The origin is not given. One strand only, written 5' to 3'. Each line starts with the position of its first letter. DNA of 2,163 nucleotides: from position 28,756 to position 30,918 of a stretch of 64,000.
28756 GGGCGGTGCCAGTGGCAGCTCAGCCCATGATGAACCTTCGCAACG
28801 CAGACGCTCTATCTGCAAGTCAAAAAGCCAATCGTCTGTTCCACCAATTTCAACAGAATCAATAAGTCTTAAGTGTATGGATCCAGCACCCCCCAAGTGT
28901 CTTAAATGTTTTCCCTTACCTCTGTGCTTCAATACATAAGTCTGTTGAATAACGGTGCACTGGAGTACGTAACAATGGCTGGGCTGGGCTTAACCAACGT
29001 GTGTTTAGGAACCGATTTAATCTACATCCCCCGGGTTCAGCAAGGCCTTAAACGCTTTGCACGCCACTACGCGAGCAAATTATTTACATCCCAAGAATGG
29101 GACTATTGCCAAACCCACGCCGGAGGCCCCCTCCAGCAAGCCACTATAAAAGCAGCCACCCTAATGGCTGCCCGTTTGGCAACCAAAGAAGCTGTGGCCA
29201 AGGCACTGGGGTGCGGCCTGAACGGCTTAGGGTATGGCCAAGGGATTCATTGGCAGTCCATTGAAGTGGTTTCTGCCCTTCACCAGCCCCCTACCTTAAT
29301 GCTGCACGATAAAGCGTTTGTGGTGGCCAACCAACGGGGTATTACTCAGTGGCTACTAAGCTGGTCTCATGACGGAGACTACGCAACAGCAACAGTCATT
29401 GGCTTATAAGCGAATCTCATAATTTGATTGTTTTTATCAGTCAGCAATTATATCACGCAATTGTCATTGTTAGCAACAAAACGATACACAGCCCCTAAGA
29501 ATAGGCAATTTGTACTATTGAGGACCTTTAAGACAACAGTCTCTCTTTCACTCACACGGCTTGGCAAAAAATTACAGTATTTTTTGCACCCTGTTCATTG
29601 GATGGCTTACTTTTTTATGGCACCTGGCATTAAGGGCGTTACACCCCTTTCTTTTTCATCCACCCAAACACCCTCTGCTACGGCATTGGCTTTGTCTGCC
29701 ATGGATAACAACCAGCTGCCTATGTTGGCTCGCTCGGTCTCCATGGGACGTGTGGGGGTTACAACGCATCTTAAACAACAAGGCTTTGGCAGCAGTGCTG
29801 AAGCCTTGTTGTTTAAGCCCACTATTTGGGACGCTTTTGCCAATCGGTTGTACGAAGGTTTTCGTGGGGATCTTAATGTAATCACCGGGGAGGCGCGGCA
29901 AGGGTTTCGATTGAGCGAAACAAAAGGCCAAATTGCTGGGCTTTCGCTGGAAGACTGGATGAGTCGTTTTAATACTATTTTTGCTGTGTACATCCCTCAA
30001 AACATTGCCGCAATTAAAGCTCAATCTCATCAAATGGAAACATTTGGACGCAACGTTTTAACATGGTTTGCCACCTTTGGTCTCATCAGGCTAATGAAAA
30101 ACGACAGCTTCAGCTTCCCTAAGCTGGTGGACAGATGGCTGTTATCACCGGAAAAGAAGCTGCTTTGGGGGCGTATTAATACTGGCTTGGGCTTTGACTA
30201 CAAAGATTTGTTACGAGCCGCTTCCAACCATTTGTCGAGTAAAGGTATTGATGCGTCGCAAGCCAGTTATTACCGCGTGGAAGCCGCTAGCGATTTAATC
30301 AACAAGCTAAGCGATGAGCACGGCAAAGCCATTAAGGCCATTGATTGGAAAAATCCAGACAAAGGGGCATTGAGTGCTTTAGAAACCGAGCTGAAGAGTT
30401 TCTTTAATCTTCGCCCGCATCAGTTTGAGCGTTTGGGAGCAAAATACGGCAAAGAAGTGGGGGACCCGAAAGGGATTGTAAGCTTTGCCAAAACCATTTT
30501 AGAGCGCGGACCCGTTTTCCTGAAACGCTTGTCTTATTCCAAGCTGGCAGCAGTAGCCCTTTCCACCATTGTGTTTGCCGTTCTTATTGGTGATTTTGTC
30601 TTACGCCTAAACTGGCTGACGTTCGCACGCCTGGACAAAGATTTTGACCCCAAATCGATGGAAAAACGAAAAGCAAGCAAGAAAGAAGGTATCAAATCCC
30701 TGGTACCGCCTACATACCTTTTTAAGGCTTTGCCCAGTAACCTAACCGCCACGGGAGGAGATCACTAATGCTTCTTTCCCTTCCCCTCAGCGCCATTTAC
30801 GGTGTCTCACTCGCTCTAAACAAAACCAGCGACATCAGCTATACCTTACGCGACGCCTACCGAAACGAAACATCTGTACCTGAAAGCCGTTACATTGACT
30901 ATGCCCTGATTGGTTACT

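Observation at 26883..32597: Cluster of four lineage-specific proteins with large soluble N-domains and C-terminal TM anchors, wrapped around acpS, with upstream direct repeats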

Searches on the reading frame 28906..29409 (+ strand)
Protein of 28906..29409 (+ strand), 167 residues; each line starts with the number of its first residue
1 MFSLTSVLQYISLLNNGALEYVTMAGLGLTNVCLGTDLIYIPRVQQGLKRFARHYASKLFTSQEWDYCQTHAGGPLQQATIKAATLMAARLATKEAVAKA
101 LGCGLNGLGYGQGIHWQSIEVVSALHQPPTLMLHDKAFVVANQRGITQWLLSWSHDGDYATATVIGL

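Call 4: search_protein_families(library=pfam, proteins=[window:28906-29409:+], max_evalue=1)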
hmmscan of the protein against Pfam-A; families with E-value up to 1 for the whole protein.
window:28906-29409:+ (167 aa): 2 families
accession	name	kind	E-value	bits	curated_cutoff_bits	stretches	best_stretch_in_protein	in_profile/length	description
PF01648.25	ACPS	-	1.2e-11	45.1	25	1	34-162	2-109/111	4'-phosphopantetheinyl transferase superfamily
PF18127.6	NAMPT_N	-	0.22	12.3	25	1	6-76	23-94/98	Nicotinamide phosphoribosyltransferase, N-terminal domain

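Call 5: search_protein_families(library=ncbifam, proteins=[window:28906-29409:+], max_evalue=1)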
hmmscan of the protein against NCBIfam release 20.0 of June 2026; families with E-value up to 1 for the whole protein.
window:28906-29409:+ (167 aa): 12 families
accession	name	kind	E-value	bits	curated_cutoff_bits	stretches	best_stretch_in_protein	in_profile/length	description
NF011254.0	PRK14660.1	equivalog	1.1e-21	77.1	195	1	33-165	4-122/125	holo-[acyl-carrier-protein] synthase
NF011250.0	PRK14656.1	equivalog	2e-20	73.1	175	1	34-165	5-122/126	holo-[acyl-carrier-protein] synthase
NF011251.0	PRK14657.1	equivalog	8.2e-20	71.1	165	1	32-165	3-120/123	holo-[acyl-carrier-protein] synthase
NF000832.0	PRK00070.3-2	equivalog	2.3e-19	69.9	107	1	32-165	3-113/116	holo-ACP synthase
NF011253.0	PRK14659.1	equivalog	1.7e-16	60.9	156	1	33-165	4-118/123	holo-[acyl-carrier-protein] synthase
TIGR00556.1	pantethn_trn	domain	1.4e-15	57.5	45.35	1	32-165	3-124/128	phosphopantetheine--protein transferase domain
TIGR00516.1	acpS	equivalog_domain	1.2e-14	54.7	59.8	1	33-165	4-119/125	holo-ACP synthase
NF011257.0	PRK14663.1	equivalog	2.9e-11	43.4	186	1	34-164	3-115/123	holo-[acyl-carrier-protein] synthase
NF000831.0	PRK00070.3-1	equivalog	3.8e-11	43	124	1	31-165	3-126/130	holo-ACP synthase AcpS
NF011256.0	PRK14662.1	equivalog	2.9e-09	37.3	150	1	32-165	3-116/123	4'-phosphopantetheinyl transferase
NF011255.0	PRK14661.1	equivalog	0.0025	17.7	209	1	84-111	39-66/169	holo-[acyl-carrier-protein] synthase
NF000835.0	PRK00070.4-1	equivalog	0.1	12.9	128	1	32-101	3-65/115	holo-ACP synthase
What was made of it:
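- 28906..29409 (+): acpS, holo-ACP synthase; the likely true start is ATG 28975. TIGR00556 scores 57.5 bits against a cut-off of 45.35 (calls 4, 5).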

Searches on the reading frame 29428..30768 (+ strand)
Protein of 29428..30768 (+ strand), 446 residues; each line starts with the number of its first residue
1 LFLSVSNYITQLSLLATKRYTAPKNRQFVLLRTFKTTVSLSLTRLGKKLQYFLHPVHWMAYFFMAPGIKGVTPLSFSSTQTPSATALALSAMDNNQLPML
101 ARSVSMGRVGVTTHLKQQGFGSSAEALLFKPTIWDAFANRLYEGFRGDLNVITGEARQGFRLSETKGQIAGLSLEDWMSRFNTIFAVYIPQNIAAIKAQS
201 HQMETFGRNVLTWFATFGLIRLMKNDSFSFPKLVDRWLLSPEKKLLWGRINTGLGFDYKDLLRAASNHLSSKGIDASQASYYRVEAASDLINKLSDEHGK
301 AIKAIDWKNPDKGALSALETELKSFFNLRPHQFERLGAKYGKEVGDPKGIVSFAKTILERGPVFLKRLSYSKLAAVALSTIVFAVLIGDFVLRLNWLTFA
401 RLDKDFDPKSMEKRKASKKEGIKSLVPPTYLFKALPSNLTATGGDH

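Call 4: search_protein_families(library=pfam, proteins=[window:29428-30768:+], max_evalue=1)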
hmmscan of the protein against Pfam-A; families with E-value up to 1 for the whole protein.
window:29428-30768:+ (446 aa): 1 family
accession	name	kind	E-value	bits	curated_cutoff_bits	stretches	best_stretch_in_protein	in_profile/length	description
PF14400.11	Transglut_i_TM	-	0.19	12.1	25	1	251-322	56-127/161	Inactive transglutaminase fused to 7 transmembrane helices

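Call 5: search_protein_families(library=ncbifam, proteins=[window:29428-30768:+], max_evalue=1)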
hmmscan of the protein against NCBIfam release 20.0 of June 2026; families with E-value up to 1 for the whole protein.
window:29428-30768:+ (446 aa): 0 families

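Call 26: search_solved_structures(query=window:29428-30768:+, max_evalue=1)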
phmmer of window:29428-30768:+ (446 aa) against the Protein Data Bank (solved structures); distinct sequences matched with E-value up to 1: 0.

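Call 38: search_protein_families(library=pfam, alignment_id=A3, max_evalue=0.01)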
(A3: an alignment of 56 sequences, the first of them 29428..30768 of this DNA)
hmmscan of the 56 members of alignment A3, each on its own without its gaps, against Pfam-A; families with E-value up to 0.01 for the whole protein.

A. member 1, window:29428-30768:+ (446 aa): 0 families

B. families by the number of members that match (of 56 scanned): 2 families
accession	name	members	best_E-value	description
PF06374.16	NDUF_C2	1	0.0049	NADH-ubiquinone oxidoreductase subunit b14.5b (NDUFC2)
PF15605.11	Ntox28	1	0.0059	Bacterial toxin 28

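Call 51: find_homologous_proteins(query=A3, max_evalue=0.001)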
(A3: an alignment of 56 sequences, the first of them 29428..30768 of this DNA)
Query A3 (56 sequences) (446 aa, profile of the alignment): 1 proteins with E <= 0.001 among 8000 candidates.
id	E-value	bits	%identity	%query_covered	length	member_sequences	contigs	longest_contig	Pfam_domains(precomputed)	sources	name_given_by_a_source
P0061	1.7e-75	273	26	57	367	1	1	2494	-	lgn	-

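Call 77: predict_structure(alignment_id=A3)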
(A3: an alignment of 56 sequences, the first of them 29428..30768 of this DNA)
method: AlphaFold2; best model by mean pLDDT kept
length: 446 residues; sequences in the alignment: 56
mean_pLDDT: 72.1   pTM: 0.60
mean pLDDT of the five models: 72.1, 71.1, 69.6, 69.5, 69.2
residues with pLDDT >= 90: 178; 70-90: 73; 50-70: 64; < 50: 131
segments of 3 or more residues with pLDDT < 50: 1-4, 17-50, 52-88, 92-116, 118-121, 153-162, 431-433, 438-446
pLDDT, mean of each block of 10 residues (from residue 1): 48 51 38 37 44 43 40 38 46 43 38 46 54 80 62 48 65 91 97 97 97 96 89 86 62 82 91 77 90 97 94 95 96 93 74 95 93 93 95 96 93 87 61 49 44
secondary structure, 60 per line:
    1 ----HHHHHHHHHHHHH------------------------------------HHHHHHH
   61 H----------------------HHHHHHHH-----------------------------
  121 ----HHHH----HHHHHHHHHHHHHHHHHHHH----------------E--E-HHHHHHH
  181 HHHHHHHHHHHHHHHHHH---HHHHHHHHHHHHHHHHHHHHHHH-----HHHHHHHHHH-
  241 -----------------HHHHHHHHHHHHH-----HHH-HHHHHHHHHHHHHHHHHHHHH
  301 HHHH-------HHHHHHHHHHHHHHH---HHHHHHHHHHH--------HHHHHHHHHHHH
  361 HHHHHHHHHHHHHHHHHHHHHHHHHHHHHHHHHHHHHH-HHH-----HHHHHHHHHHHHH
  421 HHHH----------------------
elements in order: H5-17 H54-61 H84-91 H125-128 H133-152 H174-198 H202-224 H230-239 H258-270 H280-304 H312-326 H330-340 H349-398 H408-424
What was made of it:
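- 29428..30768 (+): C: 446-aa member of the C family (GG-tail type), a paralogue of A. The AF2 model has pLDDT 72 and pTM 0.60, with a core at 170-425 mostly above 90 (call 77).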

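Call 95: search_solved_structures(query=A3, max_evalue=1)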
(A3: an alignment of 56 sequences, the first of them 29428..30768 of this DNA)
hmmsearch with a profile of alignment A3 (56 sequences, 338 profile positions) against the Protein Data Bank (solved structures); distinct sequences matched with E-value up to 1: 2.
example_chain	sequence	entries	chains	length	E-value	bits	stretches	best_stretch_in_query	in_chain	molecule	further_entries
7aej_C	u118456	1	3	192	0.29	13.7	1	176-262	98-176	Envelope glycoprotein gp160,Envelope glycoprotein gp160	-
9e5c_5b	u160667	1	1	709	0.95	12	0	153-232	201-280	Cilia- and flagella-associated protein 91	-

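Call 97: search_protein_families(library=padloc, proteins=[window:29428-30768:+], max_evalue=0.1)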
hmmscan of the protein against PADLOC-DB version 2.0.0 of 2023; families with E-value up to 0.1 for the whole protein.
window:29428-30768:+ (446 aa): 0 families

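Call 98: search_protein_families(library=phrogs, proteins=[window:29428-30768:+], max_evalue=0.1)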
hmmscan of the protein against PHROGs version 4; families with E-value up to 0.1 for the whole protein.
window:29428-30768:+ (446 aa): 0 families

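Call 120: search_dna_similar(query=window:29428-30768:+, collection=phages, mode=protein, max_evalue=0.01, max_rows=5)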
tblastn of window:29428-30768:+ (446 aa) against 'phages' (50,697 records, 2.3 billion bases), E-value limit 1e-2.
No match.

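Call 124: fold_search(model_id=the predicted structure, library=pdb)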
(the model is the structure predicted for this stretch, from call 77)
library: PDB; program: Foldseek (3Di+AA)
matches with E <= 10: 84; with E <= 0.001: 0
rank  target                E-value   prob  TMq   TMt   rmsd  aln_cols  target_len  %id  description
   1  8brd_C                1.1e+00  0.06  0.10  0.16  31.4       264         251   13  Mechanisms of ion selectivity and rotor coupling in the bacterial flagellar sodium-driven stator unit (released 2023-06-14)
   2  4h8s_C                1.4e+00  0.08  0.12  0.13  27.5       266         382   10  Crystal structure of human APPL2BARPH domain (released 2012-10-17)
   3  7amn_B                1.9e+00  0.09  0.12  0.20  23.2       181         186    7  Structure of LuxR with DNA (repression) (released 2021-03-31)
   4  8gqy_A                2.1e+00  0.06  0.12  0.18  33.7       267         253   13  CryoEM structure of pentameric MotA from Aquifex aeolicus (released 2022-10-26)
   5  9ddo_A                2.3e+00  0.06  0.11  0.18  31.3       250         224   12  E. coli TonB-ExbBD TonB bound to ExbB chain C (released 2025-07-09)
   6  9k49_B                2.3e+00  0.04  0.08  0.15  29.7       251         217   13  Cryo-EM structure of inner membrane TolQRA complex in CYMAL-6-Neopentyl Glycol detergent micelles (released 2025-07-09)
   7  8arl                  2.4e+00  0.03  0.07  0.12  31.5       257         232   12  Plasmodium vivax PVP01_0000100 TRAg domain (released 2023-07-26)
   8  7amt_A                2.5e+00  0.07  0.12  0.19  22.8       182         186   10  Structure of LuxR with DNA (activation) (released 2021-03-31)
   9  7tad_C                2.6e+00  0.07  0.10  0.21  22.2       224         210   17  CryoEM structure of the (NPR1)2-(TGA3)2 complex (released 2022-03-16)
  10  7n6g_3O               3.2e+00  0.02  0.09  0.11  45.9       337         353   15  C1 of central pair (released 2022-05-18)
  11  4xev_A                3.4e+00  0.07  0.10  0.21  19.7       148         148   13  Fusion of Pyk2-FAT domain with Leupaxin LD1 motif, complexed with Leupaxin LD4 peptide (released 2015-12-30)
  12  3hai_A                3.7e+00  0.05  0.14  0.18  23.2       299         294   13  Crystal structure of human PACSIN1 F-BAR domain (P21 lattice) (released 2009-06-16)
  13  4ry2_A                3.7e+00  0.04  0.10  0.07  25.1       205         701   14  Crystal structure of the peptidase-containing ABC transporter PCAT1 (released 2015-07-22)
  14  8zyv_E                3.7e+00  0.03  0.09  0.15  31.4       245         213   11  Bacterial flagellar sodium-driven stator PomA5PomB2 with 100 mM NaCl (released 2025-01-01)
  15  9e5c_6e               3.9e+00  0.03  0.10  0.02  37.4       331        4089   14  Cryo-EM structure of 96 nm repeat of microtubule doublet from T. brucei flagellum (released 2025-03-12)
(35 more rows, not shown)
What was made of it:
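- On MotA/ExbB/TolQ stator subunits: The Foldseek hits have E >= 1 and TM-score 0.1-0.2 (call 124).
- Soluble forms of alpha-pore-forming toxins (AhlC) appear among the non-significant Foldseek hits (call 124). MotA/PomA, ExbB and TolQ chains recur eight times among the top 50 Foldseek hits for C (call 124). All those hits have E >= 1, probability <= 0.06, TM-score 0.1-0.2 and rmsd about 30 A (call 124).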
